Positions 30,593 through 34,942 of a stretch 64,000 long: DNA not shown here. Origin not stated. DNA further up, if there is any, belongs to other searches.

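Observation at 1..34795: Four-member paralogous family of giant secreted beta-propeller/CxxCH proteins with domain shuffling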

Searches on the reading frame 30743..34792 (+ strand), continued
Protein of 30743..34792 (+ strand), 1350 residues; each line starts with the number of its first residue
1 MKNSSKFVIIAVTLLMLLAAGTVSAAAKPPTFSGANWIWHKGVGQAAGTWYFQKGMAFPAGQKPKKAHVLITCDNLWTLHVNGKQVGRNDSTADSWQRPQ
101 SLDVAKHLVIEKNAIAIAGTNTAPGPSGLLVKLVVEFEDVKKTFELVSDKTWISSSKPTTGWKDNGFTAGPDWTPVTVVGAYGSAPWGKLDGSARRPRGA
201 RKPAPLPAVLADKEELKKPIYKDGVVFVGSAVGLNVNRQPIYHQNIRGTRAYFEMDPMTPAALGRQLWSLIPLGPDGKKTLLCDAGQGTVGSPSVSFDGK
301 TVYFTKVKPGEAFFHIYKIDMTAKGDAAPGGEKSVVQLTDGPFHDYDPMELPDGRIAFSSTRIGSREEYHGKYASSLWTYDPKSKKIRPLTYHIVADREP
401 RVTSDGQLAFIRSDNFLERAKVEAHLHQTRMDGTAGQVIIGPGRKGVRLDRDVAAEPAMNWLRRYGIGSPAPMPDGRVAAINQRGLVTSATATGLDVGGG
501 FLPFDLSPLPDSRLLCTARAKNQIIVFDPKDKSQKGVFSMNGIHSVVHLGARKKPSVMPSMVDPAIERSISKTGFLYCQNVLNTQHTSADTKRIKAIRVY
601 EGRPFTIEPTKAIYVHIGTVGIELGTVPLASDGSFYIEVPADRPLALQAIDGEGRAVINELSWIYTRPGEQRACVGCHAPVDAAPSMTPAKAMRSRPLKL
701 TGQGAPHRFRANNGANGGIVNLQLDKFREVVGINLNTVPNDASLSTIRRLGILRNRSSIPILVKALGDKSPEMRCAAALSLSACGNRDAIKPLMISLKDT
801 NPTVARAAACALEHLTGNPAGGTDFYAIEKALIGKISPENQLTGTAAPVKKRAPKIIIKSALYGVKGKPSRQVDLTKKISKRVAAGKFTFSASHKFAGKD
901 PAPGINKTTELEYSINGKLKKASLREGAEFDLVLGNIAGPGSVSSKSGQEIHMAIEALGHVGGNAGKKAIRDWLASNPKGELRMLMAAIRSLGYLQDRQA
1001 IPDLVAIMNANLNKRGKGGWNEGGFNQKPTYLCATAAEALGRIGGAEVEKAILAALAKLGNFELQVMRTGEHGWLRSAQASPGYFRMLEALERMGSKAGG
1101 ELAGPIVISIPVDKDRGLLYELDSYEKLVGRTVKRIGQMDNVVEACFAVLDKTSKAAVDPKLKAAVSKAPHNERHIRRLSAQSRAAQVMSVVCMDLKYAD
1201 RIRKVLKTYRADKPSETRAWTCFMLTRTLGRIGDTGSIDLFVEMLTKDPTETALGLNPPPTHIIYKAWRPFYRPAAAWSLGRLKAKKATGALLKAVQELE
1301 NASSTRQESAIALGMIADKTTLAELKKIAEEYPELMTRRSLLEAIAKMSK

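Call 29: find_homologous_proteins(query=window:30743-34792:+, max_evalue=0.00001)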
Query window:30743-34792:+ (1350 aa): 712 proteins with E <= 0.00001 among 8000 candidates; the best 120 are listed.
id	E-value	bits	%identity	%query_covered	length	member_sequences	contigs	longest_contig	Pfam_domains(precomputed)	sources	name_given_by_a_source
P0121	0.0e+0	3077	100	100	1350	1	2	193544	PF18582.7,PF03130.23,PF07676.19,PF13646.13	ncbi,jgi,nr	ncbi:MAG: HEAT repeat domain-containing protein [Phycisphaerae bacterium]|jgi:HEAT repeat protein|nr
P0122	0.0e+0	2758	89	100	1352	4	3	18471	PF00514.30,PF18582.7,PF02985.29,PF03130.23,PF13513.13,PF07676.19,PF13646.13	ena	-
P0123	0.0e+0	2704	87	100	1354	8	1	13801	PF18582.7,PF02985.29,PF03130.23,PF07676.19,PF13646.13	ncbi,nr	ncbi:MAG: HEAT repeat domain-containing protein [Phycisphaerae bacterium]|nr:HEAT repeat domain-cont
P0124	0.0e+0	2683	86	100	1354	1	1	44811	PF18582.7,PF02985.29,PF03130.23,PF07676.19,PF13646.13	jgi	-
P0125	0.0e+0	2680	86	100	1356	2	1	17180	PF18582.7,PF02985.29,PF03130.23,PF07676.19,PF13646.13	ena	-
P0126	0.0e+0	2639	85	100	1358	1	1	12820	PF18582.7,PF02985.29,PF03130.23,PF13513.13,PF07676.19,PF13646.13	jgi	-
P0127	0.0e+0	2616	84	98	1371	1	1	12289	PF00514.30,PF18582.7,PF02985.29,PF03130.23,PF13513.13,PF07676.19,PF13646.13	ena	-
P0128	0.0e+0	2613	85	100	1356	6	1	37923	PF18582.7,PF02985.29,PF03130.23,PF13513.13,PF07676.19,PF13646.13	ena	-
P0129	0.0e+0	2536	83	98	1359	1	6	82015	PF18582.7,PF03130.23,PF13513.13,PF07676.19,PF13646.13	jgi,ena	-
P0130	0.0e+0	2510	81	100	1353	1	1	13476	PF00514.30,PF18582.7,PF02985.29,PF03130.23,PF13513.13,PF07676.19,PF13646.13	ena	-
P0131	0.0e+0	2460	79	100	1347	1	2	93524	PF18582.7,PF02985.29,PF03130.23,PF07676.19,PF13646.13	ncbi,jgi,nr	ncbi:MAG: hypothetical protein HN350_03075 [Phycisphaerales bacterium]|jgi:HEAT repeat protein|nr:hy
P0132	0.0e+0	2407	78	100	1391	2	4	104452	PF00514.30,PF18582.7,PF02985.29,PF03130.23,PF13513.13,PF07676.19,PF13646.13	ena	-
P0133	0.0e+0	2376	77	98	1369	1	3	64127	PF18582.7,PF02985.29,PF03130.23,PF13513.13,PF07676.19,PF13646.13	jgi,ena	-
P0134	0.0e+0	2348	76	99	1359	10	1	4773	PF00514.30,PF18582.7,PF02985.29,PF03130.23,PF13513.13,PF07676.19,PF13646.13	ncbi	-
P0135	0.0e+0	2343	77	98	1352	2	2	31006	PF00514.30,PF18582.7,PF02985.29,PF03130.23,PF13513.13,PF07676.19,PF13646.13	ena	-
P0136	0.0e+0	2317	82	62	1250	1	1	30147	PF18582.7,PF02985.29,PF03130.23,PF07676.19,PF13646.13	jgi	jgi:HEAT repeat protein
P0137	0.0e+0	2303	75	99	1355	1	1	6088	PF18582.7,PF02985.29,PF03130.23,PF07676.19,PF13646.13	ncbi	-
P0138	0.0e+0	2300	75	98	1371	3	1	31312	PF18582.7,PF03130.23,PF13513.13,PF07676.19,PF13646.13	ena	-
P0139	0.0e+0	2277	74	99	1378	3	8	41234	PF00514.30,PF18582.7,PF02985.29,PF03130.23,PF13513.13,PF07676.19,PF13646.13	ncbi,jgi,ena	-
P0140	0.0e+0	2272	73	99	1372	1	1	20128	PF00514.30,PF18582.7,PF02985.29,PF03130.23,PF13513.13,PF07676.19,PF13646.13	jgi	-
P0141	0.0e+0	2266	73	100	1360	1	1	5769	PF18582.7,PF02985.29,PF03130.23,PF07676.19,PF13646.13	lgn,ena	-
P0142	0.0e+0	2260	74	99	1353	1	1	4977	PF18582.7,PF02985.29,PF03130.23,PF07676.19,PF13646.13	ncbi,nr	ncbi:HEAT repeat domain-containing protein, partial [bacterium]|nr:HEAT repeat domain-containing pro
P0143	0.0e+0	2256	73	100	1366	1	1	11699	PF00514.30,PF18582.7,PF02985.29,PF03130.23,PF13513.13,PF07676.19,PF13646.13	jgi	-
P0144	0.0e+0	2246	73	100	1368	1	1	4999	PF18582.7,PF02985.29,PF03130.23,PF07676.19,PF13646.13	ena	-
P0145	0.0e+0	2245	72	100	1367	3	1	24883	PF18582.7,PF02985.29,PF03130.23,PF13513.13,PF07676.19,PF13646.13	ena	-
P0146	0.0e+0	2230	73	99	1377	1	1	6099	PF18582.7,PF02985.29,PF03130.23,PF13513.13,PF07676.19,PF13646.13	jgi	jgi:HEAT repeat protein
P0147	0.0e+0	2225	72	100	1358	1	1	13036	PF00514.30,PF18582.7,PF02985.29,PF03130.23,PF13513.13,PF07676.19,PF13646.13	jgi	jgi:HEAT repeat protein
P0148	0.0e+0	2221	72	99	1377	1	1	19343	PF18582.7,PF02985.29,PF03130.23,PF07676.19,PF13646.13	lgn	-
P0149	0.0e+0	2214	71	100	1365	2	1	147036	PF00514.30,PF18582.7,PF03130.23,PF13513.13,PF07676.19,PF13646.13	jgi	jgi:HEAT repeat protein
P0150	0.0e+0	2212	72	99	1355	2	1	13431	PF00514.30,PF18582.7,PF02985.29,PF03130.23,PF13513.13,PF07676.19,PF13646.13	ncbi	-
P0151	0.0e+0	2200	72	100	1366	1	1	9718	PF18582.7,PF02985.29,PF03130.23,PF13513.13,PF07676.19,PF13646.13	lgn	-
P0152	0.0e+0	2180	70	100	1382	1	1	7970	PF18582.7,PF02985.29,PF03130.23,PF07676.19,PF13646.13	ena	-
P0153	0.0e+0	2170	79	60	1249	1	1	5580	PF00514.30,PF18582.7,PF03130.23,PF13513.13,PF07676.19,PF13646.13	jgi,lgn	jgi:HEAT repeat protein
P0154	0.0e+0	2156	80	60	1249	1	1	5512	PF18582.7,PF02985.29,PF03130.23,PF07676.19,PF13646.13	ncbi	-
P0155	0.0e+0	2146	70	100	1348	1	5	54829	PF18582.7,PF03130.23,PF13513.13,PF07676.19,PF13646.13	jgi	-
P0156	0.0e+0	2144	77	62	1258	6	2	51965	PF00514.30,PF18582.7,PF02985.29,PF03130.23,PF13513.13,PF07676.19,PF13646.13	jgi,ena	-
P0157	0.0e+0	2138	78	62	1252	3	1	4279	PF18582.7,PF02985.29,PF03130.23,PF13513.13,PF07676.19,PF13646.13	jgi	-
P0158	0.0e+0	2125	70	99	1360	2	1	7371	PF18582.7,PF03130.23,PF07676.19,PF13646.13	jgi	jgi:HEAT repeat protein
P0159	0.0e+0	2123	68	99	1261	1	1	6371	PF00514.30,PF18582.7,PF02985.29,PF03130.23,PF13513.13,PF07676.19,PF13646.13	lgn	-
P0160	0.0e+0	2100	68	99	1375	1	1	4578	PF18582.7,PF02985.29,PF03130.23,PF13513.13,PF07676.19,PF13646.13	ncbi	-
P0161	0.0e+0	2097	69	98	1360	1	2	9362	PF00514.30,PF26549.1,PF18582.7,PF03130.23,PF13513.13,PF07676.19,PF13646.13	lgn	-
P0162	0.0e+0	2090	75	61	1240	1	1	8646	PF00514.30,PF18582.7,PF03130.23,PF07676.19,PF13646.13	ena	-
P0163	0.0e+0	2083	74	61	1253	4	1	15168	PF18582.7,PF02985.29,PF03130.23,PF07676.19,PF13646.13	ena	-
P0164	0.0e+0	2032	73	62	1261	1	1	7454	PF18582.7,PF02985.29,PF03130.23,PF13513.13,PF07676.19,PF13646.13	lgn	-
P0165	0.0e+0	2017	79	53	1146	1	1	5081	PF00514.30,PF18582.7,PF02985.29,PF03130.23,PF13513.13,PF07676.19,PF13646.13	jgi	-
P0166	0.0e+0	1981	71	62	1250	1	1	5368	PF00514.30,PF18582.7,PF02985.29,PF03130.23,PF13513.13,PF07676.19,PF13646.13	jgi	jgi:HEAT repeat protein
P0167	0.0e+0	1969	72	62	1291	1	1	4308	PF18582.7,PF02985.29,PF03130.23,PF07676.19,PF13646.13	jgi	-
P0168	0.0e+0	1943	62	99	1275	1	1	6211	PF18582.7,PF03130.23,PF07676.19,PF13646.13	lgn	-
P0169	0.0e+0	1819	78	47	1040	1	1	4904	PF00514.30,PF18582.7,PF02985.29,PF03130.23,PF13513.13,PF07676.19,PF13646.13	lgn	-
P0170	0.0e+0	1721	82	41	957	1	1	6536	PF00514.30,PF18582.7,PF03130.23,PF13513.13,PF07676.19,PF13646.13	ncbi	ncbi:MAG: HEAT repeat domain-containing protein, partial [Planctomycetota bacterium]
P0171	0.0e+0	1717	65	60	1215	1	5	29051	PF18582.7,PF02985.29,PF03130.23,PF13513.13,PF07676.19,PF13646.13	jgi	-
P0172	0.0e+0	1709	64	61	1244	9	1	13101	PF18582.7,PF02985.29,PF03130.23,PF13513.13,PF07676.19,PF13646.13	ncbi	-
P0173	0.0e+0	1708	65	61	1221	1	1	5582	PF18582.7,PF02985.29,PF03130.23,PF13513.13,PF07676.19,PF13646.13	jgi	jgi:HEAT repeat protein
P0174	0.0e+0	1706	61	61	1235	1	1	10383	PF26549.1,PF18582.7,PF02985.29,PF03130.23,PF13513.13,PF07676.19,PF13646.13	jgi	-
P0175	0.0e+0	1701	65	59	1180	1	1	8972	PF18582.7,PF03130.23,PF07676.19,PF13646.13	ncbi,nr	ncbi:MAG: HEAT repeat domain-containing protein, partial [Kiritimatiellales bacterium]|nr:HEAT repea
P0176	0.0e+0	1675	83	39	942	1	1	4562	PF00514.30,PF18582.7,PF02985.29,PF03130.23,PF13513.13,PF07676.19,PF13646.13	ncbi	-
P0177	0.0e+0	1654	60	62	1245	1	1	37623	PF01347.29,PF18582.7,PF02985.29,PF03130.23,PF13513.13,PF07676.19,PF13646.13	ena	-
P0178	0.0e+0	1623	61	60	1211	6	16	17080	PF18582.7,PF02985.29,PF03130.23,PF13513.13,PF07676.19,PF13646.13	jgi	-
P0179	0.0e+0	1612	62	60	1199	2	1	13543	PF18582.7,PF03130.23,PF13513.13,PF07676.19,PF13646.13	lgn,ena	-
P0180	0.0e+0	1601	60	62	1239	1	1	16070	PF18582.7,PF02985.29,PF03130.23,PF07676.19,PF13646.13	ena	-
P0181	0.0e+0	1569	58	62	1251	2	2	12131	PF18582.7,PF02985.29,PF03130.23,PF07676.19,PF13646.13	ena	-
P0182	0.0e+0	1563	60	60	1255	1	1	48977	PF18582.7,PF02985.29,PF03130.23,PF13513.13,PF07676.19,PF13646.13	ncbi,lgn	-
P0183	0.0e+0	1562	58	62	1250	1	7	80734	PF18582.7,PF02985.29,PF03130.23,PF13513.13,PF07676.19,PF13646.13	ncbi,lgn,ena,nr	ncbi:MAG: HEAT repeat domain-containing protein [Kiritimatiellae bacterium]|nr:HEAT repeat domain-co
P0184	0.0e+0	1543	57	60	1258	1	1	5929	PF18582.7,PF03130.23,PF07676.19,PF13646.13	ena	-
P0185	0.0e+0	1543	59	61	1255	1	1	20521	PF26549.1,PF18582.7,PF03130.23,PF13513.13,PF07676.19,PF13646.13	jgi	jgi:HEAT repeat protein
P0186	0.0e+0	1489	57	62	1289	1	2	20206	PF01347.29,PF18582.7,PF02985.29,PF03130.23,PF07676.19,PF13646.13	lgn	-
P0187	0.0e+0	1489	51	99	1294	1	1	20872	PF18582.7,PF03130.23,PF13513.13,PF07676.19,PF13646.13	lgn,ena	-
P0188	0.0e+0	1486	56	60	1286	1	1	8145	PF18582.7,PF03130.23,PF07676.19,PF13646.13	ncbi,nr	ncbi:MAG: HEAT repeat domain-containing protein [Phycisphaerae bacterium]|nr:HEAT repeat domain-cont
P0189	0.0e+0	1472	56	60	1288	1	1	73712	PF18582.7,PF02985.29,PF03130.23,PF13513.13,PF07676.19,PF13646.13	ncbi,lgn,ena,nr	ncbi:MAG: hypothetical protein FVQ82_06820 [Planctomycetes bacterium]|nr:hypothetical protein [Planc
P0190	0.0e+0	1469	55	61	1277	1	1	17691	PF01347.29,PF18582.7,PF03130.23,PF07676.19,PF13646.13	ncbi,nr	ncbi:MAG: HEAT repeat domain-containing protein [Phycisphaerae bacterium]|nr:HEAT repeat domain-cont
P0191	0.0e+0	1465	55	61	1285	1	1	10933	PF01347.29,PF18582.7,PF03130.23,PF07676.19,PF13646.13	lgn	-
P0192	0.0e+0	1451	53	62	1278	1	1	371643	PF18582.7,PF02985.29,PF03130.23,PF07676.19,PF13646.13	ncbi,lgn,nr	ncbi:MAG: HEAT repeat domain-containing protein [Verrucomicrobiae bacterium]|nr:HEAT repeat domain-c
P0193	0.0e+0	1385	52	61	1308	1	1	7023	PF18582.7,PF02985.29,PF03130.23,PF13513.13,PF07676.19,PF13646.13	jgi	jgi:HEAT repeat protein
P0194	0.0e+0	1328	65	41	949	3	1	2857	PF18582.7,PF02985.29,PF03130.23,PF13513.13,PF07676.19,PF13646.13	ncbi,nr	ncbi:MAG: hypothetical protein HN700_19880, partial [Verrucomicrobia bacterium]|nr:hypothetical prot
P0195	0.0e+0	1295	62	43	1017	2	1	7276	PF18582.7,PF03130.23,PF07676.19,PF13646.13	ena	-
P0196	0.0e+0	1285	53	59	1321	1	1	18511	PF18582.7,PF03130.23,PF07676.19,PF13646.13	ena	-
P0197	0.0e+0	1282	43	98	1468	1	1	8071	PF18582.7,PF03130.23,PF07676.19,PF13646.13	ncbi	-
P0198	0.0e+0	1277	51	60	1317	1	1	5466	PF18582.7,PF03130.23,PF07676.19,PF13646.13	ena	-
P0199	0.0e+0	1269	51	59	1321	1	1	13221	PF18582.7,PF03130.23,PF07676.19,PF13646.13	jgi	-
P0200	0.0e+0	1264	51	59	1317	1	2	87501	PF26549.1,PF18582.7,PF02985.29,PF03130.23,PF07676.19,PF13646.13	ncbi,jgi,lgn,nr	ncbi:MAG: HEAT repeat domain-containing protein [Phycisphaerae bacterium]|jgi:HEAT repeat protein|nr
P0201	0.0e+0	1264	48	98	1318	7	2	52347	PF26549.1,PF18582.7,PF03130.23,PF07676.19,PF13646.13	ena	-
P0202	0.0e+0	1261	50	58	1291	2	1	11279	PF18582.7,PF03130.23,PF07676.19,PF13646.13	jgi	-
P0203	0.0e+0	1165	44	59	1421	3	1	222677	PF18582.7,PF02985.29,PF03130.23,PF07676.19,PF13646.13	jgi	jgi:HEAT repeat protein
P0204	0.0e+0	1160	46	59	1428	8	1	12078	PF08531.17,PF18582.7,PF02985.29,PF03130.23,PF07676.19,PF13646.13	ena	-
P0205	0.0e+0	1138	44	59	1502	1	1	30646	PF18582.7,PF03130.23,PF07676.19,PF13646.13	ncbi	-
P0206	0.0e+0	1119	44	60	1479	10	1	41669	PF26549.1,PF18582.7,PF02985.29,PF03130.23,PF07676.19,PF13646.13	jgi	jgi:HEAT repeat protein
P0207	0.0e+0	1119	43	97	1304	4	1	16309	PF08531.17,PF18582.7,PF02985.29,PF03130.23,PF13646.13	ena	-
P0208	0.0e+0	1111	42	98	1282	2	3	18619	PF18582.7,PF03130.23,PF07676.19,PF13646.13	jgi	-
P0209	0.0e+0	1110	43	61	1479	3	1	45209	PF26549.1,PF18582.7,PF02985.29,PF03130.23,PF07676.19,PF13646.13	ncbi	-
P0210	0.0e+0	1109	44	58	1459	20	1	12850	PF08531.17,PF18582.7,PF03130.23,PF13646.13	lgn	-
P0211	0.0e+0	1105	44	60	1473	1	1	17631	PF08531.17,PF26549.1,PF18582.7,PF02985.29,PF03130.23,PF07676.19,PF13646.13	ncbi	-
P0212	0.0e+0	1103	68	30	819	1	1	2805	PF00514.30,PF18582.7,PF02985.29,PF03130.23,PF13513.13,PF13646.13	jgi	jgi:HEAT repeat protein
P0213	0.0e+0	1096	47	60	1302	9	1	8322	PF26549.1,PF18582.7,PF02985.29,PF03130.23,PF13646.13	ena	-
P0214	0.0e+0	1096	47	59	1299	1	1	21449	PF18582.7,PF02985.29,PF03130.23,PF13646.13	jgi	-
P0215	0.0e+0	1079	47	61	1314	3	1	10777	PF08531.17,PF18582.7,PF02985.29,PF03130.23,PF07676.19,PF13646.13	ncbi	-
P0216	0.0e+0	1075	45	61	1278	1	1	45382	PF08531.17,PF18582.7,PF02985.29,PF03130.23,PF13513.13,PF13646.13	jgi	-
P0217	0.0e+0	1074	43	60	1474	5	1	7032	PF26549.1,PF18582.7,PF02985.29,PF07676.19,PF13646.13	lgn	-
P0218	0.0e+0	1054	42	98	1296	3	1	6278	PF18582.7,PF02985.29,PF03130.23,PF07676.19,PF13646.13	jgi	jgi:HEAT repeat protein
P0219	0.0e+0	1051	42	100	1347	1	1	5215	PF08531.17,PF18582.7,PF02985.29,PF03130.23,PF07676.19,PF13646.13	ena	-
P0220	0.0e+0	1034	45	60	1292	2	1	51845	PF08531.17,PF18582.7,PF02985.29,PF03130.23,PF13646.13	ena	-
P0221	0.0e+0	1033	54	39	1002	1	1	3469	PF18582.7,PF02985.29,PF03130.23,PF13513.13,PF07676.19,PF13646.13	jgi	-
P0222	0.0e+0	1027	46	61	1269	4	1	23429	PF18582.7,PF02985.29,PF03130.23,PF07676.19,PF13646.13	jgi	-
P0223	0.0e+0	1024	44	61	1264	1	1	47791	PF08531.17,PF01347.29,PF18582.7,PF02985.29,PF03130.23,PF07676.19,PF13646.13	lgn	-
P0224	0.0e+0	1023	45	58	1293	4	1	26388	PF18582.7,PF02985.29,PF03130.23,PF13646.13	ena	-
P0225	0.0e+0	1021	45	59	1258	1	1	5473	PF18582.7,PF02985.29,PF03130.23,PF13646.13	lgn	-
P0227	0.0e+0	1014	46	58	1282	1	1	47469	PF18582.7,PF02985.29,PF03130.23,PF07676.19,PF13646.13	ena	-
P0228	1.1e-297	1009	41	97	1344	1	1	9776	PF18582.7,PF02985.29,PF03130.23,PF13513.13,PF07676.19,PF13646.13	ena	-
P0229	1.8e-297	1008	46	59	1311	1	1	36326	PF18582.7,PF02985.29,PF03130.23,PF13646.13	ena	-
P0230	5.5e-297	1007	46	60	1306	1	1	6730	PF18582.7,PF02985.29,PF03130.23,PF13646.13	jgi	-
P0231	9.6e-297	1006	46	60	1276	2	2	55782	PF26549.1,PF18582.7,PF03130.23,PF07676.19,PF13646.13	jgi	-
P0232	7.1e-295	1000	46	61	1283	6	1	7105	PF26549.1,PF18582.7,PF02985.29,PF03130.23,PF07676.19,PF13646.13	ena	-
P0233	2.4e-293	994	45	60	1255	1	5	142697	PF26549.1,PF18582.7,PF03130.23,PF13646.13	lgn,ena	-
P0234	8.5e-293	993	45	60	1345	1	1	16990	PF18582.7,PF03130.23,PF13646.13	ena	-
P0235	3.5e-291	987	46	58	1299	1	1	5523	PF08531.17,PF18582.7,PF02985.29,PF03130.23,PF13646.13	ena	-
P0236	8.6e-291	986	45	59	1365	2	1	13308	PF08531.17,PF18582.7,PF02985.29,PF03130.23,PF13513.13,PF13646.13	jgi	-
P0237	1.1e-289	982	46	58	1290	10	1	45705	PF18582.7,PF03130.23,PF07676.19,PF13646.13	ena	-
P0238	7.0e-289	980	43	59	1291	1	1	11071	PF26549.1,PF18582.7,PF02985.29,PF03130.23,PF13513.13,PF07676.19,PF13646.13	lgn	-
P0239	1.4e-288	979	43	59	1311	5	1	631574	PF18582.7,PF02985.29,PF03130.23,PF13513.13,PF07676.19,PF13646.13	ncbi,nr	ncbi:MAG: hypothetical protein CEE38_01900 [Planctomycetes bacterium B3_Pla]|nr:MAG: hypothetical pr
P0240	4.3e-287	974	43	61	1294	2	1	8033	PF26549.1,PF18582.7,PF02985.29,PF03130.23,PF07676.19,PF13646.13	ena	-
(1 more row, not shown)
